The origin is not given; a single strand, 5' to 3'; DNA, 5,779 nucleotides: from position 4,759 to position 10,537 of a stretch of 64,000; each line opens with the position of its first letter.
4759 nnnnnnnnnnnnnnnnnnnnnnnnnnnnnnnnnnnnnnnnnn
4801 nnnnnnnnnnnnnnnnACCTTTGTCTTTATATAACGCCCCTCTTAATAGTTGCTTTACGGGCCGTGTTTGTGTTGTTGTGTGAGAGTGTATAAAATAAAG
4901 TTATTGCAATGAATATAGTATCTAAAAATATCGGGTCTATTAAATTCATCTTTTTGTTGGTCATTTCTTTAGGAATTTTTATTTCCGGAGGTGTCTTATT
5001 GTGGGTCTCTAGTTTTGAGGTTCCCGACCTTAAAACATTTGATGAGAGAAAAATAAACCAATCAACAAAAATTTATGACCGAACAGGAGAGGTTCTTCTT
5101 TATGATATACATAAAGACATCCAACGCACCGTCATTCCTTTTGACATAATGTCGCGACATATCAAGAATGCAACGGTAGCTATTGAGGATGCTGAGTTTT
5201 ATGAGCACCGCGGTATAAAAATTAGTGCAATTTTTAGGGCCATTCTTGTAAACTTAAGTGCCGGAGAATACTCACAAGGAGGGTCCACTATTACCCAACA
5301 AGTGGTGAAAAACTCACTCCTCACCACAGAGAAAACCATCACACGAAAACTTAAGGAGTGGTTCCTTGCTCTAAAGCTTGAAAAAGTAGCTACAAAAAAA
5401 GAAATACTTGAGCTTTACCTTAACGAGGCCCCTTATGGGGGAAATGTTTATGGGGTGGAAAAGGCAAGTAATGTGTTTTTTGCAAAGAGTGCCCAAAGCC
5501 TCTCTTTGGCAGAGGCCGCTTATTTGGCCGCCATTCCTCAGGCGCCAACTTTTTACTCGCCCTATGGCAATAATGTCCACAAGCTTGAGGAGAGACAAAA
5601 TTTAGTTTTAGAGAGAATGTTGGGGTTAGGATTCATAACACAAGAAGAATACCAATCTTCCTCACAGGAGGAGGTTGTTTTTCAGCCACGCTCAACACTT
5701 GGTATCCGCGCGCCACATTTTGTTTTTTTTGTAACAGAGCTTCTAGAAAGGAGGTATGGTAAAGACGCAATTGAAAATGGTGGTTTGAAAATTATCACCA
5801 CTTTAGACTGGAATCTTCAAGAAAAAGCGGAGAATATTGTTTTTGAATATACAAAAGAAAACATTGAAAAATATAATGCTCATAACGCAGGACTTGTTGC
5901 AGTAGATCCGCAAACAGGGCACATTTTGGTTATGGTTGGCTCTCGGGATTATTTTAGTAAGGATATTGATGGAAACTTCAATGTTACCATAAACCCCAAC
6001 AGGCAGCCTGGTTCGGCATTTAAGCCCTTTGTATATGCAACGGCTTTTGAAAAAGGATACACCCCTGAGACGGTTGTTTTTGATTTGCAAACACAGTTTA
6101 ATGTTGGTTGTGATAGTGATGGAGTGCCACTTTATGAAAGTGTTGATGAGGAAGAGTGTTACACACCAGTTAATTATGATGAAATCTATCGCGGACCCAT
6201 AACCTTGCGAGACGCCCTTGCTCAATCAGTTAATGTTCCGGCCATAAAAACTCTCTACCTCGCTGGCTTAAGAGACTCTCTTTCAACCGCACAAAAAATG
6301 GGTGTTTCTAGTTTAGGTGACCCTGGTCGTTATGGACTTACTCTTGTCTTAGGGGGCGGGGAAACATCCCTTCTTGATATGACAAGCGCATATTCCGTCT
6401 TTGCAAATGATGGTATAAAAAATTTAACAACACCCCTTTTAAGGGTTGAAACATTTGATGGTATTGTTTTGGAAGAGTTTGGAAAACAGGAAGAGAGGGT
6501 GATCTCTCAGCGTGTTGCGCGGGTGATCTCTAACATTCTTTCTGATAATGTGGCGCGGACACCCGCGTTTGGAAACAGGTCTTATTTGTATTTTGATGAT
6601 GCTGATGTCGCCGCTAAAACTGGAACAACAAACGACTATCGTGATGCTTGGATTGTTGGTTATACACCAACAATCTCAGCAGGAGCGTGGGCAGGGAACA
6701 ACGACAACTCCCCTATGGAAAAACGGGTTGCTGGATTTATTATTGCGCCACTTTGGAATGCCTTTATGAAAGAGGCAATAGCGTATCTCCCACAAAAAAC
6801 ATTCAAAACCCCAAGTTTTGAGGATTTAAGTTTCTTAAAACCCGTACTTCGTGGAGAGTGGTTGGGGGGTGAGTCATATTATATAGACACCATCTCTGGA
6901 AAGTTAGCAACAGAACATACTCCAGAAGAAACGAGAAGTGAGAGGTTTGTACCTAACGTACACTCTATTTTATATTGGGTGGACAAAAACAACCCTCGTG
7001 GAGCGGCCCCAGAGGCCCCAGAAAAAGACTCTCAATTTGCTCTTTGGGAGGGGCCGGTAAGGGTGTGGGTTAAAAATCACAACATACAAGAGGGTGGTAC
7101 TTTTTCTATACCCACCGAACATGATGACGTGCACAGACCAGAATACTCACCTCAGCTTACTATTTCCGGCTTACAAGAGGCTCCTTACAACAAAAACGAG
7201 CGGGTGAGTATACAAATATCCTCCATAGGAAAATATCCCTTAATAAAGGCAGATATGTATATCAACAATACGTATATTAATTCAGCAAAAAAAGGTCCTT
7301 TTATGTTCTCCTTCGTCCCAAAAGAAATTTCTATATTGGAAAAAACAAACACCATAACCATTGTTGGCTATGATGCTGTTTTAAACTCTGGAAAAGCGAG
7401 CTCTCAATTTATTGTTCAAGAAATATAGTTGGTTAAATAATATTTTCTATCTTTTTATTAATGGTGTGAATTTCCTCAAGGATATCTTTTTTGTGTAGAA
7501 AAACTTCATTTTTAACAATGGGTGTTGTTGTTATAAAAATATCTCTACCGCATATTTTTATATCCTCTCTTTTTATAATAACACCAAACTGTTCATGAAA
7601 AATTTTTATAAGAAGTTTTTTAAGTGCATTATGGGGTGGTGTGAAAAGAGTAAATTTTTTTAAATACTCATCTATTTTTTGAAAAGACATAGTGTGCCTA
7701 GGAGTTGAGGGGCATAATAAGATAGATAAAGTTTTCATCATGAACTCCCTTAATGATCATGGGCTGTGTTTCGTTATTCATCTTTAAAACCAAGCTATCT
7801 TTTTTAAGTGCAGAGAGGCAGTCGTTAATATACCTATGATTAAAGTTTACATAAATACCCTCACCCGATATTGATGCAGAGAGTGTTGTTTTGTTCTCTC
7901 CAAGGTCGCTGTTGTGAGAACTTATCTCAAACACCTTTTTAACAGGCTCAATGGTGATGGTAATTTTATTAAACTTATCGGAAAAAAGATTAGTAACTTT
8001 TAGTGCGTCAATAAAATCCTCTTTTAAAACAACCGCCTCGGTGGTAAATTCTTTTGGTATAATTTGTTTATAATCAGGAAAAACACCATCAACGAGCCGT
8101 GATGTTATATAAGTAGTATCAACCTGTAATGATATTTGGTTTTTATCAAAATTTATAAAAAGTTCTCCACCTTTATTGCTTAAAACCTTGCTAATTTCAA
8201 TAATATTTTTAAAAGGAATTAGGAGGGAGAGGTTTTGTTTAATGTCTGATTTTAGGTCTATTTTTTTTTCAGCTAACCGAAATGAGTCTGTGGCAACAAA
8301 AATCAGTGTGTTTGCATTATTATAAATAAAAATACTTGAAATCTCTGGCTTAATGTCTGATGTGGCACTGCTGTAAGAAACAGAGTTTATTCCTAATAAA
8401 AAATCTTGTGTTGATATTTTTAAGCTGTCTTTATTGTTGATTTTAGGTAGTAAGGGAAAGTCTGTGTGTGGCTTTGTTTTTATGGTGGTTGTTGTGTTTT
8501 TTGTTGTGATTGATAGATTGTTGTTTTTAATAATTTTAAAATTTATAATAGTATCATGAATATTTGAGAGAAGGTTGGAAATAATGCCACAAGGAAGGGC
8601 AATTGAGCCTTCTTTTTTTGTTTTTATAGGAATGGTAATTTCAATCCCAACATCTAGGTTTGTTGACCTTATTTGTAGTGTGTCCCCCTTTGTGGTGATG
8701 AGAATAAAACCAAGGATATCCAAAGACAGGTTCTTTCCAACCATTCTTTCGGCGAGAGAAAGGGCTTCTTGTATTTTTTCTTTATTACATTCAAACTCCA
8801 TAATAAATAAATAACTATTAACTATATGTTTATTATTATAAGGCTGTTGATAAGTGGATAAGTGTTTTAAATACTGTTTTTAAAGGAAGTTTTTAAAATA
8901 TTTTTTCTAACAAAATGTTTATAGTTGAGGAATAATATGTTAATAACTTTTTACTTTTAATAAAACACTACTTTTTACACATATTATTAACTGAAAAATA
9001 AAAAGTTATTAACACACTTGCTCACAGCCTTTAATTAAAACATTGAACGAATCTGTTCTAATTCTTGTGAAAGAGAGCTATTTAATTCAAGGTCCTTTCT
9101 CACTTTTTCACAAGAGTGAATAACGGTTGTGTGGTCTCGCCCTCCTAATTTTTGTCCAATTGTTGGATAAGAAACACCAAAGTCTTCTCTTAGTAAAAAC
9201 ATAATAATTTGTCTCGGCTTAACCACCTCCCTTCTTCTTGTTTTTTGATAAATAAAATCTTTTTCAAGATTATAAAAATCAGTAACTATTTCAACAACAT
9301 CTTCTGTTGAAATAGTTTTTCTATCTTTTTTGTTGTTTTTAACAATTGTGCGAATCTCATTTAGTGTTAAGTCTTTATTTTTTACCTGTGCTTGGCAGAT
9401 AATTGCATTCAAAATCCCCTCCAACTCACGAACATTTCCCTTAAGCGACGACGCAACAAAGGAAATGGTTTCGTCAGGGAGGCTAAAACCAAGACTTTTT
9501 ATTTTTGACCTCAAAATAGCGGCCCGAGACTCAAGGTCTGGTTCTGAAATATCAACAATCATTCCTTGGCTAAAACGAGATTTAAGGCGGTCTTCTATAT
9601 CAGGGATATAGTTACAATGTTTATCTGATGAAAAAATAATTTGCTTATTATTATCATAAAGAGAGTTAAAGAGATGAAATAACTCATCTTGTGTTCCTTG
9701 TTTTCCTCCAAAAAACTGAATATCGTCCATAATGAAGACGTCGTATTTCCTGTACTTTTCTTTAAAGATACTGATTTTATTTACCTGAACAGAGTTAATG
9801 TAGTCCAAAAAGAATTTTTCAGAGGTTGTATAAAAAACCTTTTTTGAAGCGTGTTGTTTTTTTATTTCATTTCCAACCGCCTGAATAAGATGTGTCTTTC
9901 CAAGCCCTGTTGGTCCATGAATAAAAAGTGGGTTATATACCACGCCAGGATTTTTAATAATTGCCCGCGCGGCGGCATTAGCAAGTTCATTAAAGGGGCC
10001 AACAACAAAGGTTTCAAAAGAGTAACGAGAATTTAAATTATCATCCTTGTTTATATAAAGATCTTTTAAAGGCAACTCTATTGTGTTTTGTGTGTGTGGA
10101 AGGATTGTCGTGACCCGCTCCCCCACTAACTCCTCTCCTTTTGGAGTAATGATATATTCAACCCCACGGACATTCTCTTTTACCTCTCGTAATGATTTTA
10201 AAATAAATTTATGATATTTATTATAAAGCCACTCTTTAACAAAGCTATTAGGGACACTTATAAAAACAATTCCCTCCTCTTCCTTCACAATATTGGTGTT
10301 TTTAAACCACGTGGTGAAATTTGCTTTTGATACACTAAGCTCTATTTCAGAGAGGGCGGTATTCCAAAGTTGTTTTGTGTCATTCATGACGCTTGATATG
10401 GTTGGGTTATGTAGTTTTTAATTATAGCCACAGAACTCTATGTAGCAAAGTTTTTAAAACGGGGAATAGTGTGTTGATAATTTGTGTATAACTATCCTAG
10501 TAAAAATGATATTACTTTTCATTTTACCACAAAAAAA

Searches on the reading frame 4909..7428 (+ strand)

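Call 44: search_protein_families(library=pfam, proteins=[window:4909-7428:+], max_evalue=0.00001)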
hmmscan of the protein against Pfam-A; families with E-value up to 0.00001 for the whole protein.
window:4909-7428:+ (839 aa): 2 families
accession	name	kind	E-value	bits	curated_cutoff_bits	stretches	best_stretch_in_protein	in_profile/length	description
PF00912.28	Transgly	-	4e-62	209.2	27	1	65-237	6-177/178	Transglycosylase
PF00905.27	Transpeptidase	-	7.2e-23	81.7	22.1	1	329-599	3-279/299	Penicillin binding protein transpeptidase domain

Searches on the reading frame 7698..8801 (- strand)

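Call 44: search_protein_families(library=pfam, proteins=[window:7698-8801:-], max_evalue=0.00001)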
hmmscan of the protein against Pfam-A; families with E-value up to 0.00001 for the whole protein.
window:7698-8801:- (367 aa): 3 families
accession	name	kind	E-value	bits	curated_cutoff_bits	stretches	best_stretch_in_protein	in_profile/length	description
PF02767.21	DNA_pol3_beta_2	-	1e-21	77.8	27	1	130-243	3-116/116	DNA polymerase III beta subunit, central domain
PF02768.20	DNA_pol3_beta_3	-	4.6e-20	72.1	27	1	245-365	1-120/121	DNA polymerase III beta subunit, C-terminal domain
PF00712.24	DNA_pol3_beta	-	6.8e-19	68.6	24.4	1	1-119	1-120/120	DNA polymerase III beta subunit, N-terminal domain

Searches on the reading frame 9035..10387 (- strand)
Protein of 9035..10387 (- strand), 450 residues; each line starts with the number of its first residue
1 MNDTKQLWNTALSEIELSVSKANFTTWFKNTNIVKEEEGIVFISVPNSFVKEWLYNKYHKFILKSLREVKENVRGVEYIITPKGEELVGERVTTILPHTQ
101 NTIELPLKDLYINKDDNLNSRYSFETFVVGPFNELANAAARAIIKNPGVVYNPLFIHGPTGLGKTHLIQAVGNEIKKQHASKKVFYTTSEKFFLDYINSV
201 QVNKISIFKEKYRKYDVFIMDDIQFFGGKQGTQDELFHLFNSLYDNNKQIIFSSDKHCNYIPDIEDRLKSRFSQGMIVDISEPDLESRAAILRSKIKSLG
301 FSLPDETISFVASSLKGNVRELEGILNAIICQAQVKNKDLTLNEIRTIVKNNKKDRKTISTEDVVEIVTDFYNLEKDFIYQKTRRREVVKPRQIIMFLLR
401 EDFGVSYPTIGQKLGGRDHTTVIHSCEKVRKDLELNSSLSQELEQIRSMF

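Call 44: search_protein_families(library=pfam, proteins=[window:9035-10387:-], max_evalue=0.00001)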
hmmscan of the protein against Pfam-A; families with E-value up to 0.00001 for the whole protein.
window:9035-10387:- (450 aa): 5 families
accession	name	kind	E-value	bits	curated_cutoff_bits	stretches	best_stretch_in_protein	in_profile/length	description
PF00308.24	Bac_DnaA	-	1.4e-62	211.1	23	1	118-279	1-162/162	Bacterial DnaA ATPAse domain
PF08299.17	Bac_DnaA_C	-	6.2e-24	84.3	31.5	1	362-429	2-69/69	Bacterial dnaA protein helix-turn-helix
PF11638.13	DnaA_N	-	4.7e-14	52.3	24.6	1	6-67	2-64/65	DnaA N-terminal domain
PF01695.23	IstB_IS21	-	3.6e-09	36.9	24.1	1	155-254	96-193/238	IstB-like ATP binding protein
PF00004.35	AAA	-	1.4e-07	32.4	21.2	1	155-273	2-124/131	ATPase family associated with various cellular activities (AAA)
